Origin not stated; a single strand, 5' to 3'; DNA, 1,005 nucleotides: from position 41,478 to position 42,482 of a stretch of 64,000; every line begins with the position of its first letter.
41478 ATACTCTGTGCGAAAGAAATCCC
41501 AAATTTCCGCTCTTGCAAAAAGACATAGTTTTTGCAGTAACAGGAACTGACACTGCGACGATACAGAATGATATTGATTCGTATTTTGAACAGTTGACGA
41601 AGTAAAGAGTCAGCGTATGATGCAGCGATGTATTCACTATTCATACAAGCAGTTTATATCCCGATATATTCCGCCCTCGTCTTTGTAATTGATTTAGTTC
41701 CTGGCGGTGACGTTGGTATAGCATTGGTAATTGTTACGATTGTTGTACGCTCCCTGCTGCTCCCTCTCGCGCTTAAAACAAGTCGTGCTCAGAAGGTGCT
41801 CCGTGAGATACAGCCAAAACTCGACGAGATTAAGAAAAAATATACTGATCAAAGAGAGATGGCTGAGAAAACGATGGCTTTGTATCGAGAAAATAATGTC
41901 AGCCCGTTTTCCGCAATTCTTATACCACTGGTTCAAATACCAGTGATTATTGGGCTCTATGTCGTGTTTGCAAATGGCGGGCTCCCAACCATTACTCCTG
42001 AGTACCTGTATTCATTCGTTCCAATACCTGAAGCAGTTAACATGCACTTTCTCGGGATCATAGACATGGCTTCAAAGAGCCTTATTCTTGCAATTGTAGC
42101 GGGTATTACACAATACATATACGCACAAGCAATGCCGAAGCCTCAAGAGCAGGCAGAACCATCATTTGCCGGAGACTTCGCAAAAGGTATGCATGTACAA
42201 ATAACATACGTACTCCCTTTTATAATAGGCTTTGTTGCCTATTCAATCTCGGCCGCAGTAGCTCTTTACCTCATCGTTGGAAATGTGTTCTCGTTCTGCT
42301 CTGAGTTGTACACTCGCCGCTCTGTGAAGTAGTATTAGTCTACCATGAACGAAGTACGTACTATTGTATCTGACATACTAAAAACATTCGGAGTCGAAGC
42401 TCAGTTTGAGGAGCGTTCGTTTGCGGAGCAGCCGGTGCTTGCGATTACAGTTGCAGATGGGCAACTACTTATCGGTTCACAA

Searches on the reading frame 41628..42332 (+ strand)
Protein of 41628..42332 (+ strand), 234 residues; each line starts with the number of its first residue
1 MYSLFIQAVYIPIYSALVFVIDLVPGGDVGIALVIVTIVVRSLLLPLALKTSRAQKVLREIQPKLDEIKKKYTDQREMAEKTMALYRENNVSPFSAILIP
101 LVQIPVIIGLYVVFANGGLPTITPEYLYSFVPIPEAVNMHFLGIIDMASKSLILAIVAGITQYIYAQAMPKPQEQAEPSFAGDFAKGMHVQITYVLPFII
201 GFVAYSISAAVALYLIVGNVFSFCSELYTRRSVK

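Call 19: search_protein_families(library=pfam, proteins=[window:41628-42332:+], max_evalue=0.001)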
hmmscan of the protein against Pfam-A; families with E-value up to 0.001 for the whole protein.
window:41628-42332:+ (234 aa): 1 family
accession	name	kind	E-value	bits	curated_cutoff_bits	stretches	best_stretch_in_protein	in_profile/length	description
PF02096.25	60KD_IMP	-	3.1e-39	135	35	1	30-230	2-162/163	60Kd inner membrane protein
